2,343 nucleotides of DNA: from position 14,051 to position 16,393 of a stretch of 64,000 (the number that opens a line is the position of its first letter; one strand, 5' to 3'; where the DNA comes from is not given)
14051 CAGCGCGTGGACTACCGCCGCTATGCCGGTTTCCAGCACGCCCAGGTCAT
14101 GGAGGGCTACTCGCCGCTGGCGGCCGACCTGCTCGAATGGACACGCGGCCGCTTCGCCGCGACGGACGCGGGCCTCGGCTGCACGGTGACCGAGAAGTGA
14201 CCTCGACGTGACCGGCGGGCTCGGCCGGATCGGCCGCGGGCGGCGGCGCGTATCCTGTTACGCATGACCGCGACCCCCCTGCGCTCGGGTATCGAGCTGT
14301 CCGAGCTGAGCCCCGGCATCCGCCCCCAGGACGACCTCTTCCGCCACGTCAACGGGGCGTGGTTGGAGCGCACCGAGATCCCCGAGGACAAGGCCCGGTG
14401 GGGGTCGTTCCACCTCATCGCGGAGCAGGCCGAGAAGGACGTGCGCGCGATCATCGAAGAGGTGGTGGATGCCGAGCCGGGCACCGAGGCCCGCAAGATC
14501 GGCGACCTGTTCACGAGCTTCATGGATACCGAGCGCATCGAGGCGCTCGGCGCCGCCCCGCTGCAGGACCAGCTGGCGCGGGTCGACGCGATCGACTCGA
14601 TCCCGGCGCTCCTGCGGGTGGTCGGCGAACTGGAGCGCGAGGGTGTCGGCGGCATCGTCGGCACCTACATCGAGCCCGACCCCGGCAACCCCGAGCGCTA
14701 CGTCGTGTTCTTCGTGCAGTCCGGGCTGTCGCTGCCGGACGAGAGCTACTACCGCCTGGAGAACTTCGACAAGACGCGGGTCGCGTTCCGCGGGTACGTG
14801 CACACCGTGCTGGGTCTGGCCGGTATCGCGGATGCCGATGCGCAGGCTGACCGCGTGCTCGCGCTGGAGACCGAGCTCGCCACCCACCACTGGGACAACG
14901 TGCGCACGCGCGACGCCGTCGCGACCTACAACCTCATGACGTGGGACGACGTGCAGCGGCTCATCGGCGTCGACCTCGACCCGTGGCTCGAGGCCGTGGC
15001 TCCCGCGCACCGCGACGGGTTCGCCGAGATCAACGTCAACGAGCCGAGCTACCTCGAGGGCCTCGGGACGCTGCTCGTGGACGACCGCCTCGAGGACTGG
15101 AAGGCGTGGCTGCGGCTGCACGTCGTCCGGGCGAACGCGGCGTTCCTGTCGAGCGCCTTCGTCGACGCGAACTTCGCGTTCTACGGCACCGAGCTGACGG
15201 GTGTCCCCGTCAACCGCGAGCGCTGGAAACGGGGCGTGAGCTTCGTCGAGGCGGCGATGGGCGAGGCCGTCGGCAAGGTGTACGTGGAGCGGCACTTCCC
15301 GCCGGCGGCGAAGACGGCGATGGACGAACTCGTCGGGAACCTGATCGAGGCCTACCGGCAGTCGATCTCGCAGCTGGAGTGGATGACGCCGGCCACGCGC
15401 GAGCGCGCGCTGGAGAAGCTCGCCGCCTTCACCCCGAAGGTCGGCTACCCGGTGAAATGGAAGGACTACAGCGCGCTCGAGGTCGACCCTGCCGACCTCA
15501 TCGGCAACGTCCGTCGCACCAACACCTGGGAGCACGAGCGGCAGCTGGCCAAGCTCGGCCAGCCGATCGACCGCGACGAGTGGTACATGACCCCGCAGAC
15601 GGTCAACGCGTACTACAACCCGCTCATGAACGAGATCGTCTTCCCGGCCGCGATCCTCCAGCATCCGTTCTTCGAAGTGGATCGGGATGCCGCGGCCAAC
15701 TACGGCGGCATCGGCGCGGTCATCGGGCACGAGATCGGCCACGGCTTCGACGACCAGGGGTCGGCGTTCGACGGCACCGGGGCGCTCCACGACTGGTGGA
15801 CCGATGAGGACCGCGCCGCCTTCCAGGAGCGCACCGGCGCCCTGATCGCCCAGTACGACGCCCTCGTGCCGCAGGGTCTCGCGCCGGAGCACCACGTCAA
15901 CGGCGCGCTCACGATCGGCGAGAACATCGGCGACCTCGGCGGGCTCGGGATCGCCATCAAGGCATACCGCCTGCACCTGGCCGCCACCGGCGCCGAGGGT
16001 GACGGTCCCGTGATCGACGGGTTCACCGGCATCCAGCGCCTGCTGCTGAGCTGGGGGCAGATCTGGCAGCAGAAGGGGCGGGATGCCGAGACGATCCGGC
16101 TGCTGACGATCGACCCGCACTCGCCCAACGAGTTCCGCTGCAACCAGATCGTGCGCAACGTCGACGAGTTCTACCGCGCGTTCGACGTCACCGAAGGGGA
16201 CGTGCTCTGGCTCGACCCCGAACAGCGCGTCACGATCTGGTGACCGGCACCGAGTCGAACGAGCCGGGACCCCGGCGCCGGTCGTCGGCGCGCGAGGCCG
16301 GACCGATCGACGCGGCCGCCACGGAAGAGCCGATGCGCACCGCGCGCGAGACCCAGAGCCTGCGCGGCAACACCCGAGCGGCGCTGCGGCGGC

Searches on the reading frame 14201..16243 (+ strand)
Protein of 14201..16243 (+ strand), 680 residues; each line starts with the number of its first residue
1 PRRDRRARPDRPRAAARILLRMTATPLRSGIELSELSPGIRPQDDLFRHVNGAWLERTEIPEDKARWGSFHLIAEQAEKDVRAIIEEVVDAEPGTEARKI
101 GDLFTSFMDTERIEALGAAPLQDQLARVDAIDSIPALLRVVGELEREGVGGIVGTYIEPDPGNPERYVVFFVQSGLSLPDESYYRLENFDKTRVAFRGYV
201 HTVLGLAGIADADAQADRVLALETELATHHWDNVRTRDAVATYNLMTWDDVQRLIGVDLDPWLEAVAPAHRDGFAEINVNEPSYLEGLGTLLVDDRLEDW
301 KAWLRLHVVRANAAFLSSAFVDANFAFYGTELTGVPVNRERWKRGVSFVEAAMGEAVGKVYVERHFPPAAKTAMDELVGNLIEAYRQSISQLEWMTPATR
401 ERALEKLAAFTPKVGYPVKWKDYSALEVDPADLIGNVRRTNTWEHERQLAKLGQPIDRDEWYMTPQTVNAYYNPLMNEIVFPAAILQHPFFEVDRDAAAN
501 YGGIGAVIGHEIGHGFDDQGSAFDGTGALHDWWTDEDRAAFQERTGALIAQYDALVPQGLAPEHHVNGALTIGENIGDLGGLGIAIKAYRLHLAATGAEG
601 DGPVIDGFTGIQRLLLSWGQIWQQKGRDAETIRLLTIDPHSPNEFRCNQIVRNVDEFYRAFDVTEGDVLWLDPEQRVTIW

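Call 70: search_protein_families(library=pfam, proteins=[window:14201-16243:+], max_evalue=0.000001)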
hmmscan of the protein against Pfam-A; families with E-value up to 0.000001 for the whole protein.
window:14201-16243:+ (680 aa): 2 families
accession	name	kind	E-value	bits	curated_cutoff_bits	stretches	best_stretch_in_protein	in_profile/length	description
PF05649.18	Peptidase_M13_N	-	1.2e-120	403.9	32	1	42-417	1-381/381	Peptidase family M13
PF01431.27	Peptidase_M13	-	4.4e-67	226.1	24.5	1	469-677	1-205/205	Peptidase family M13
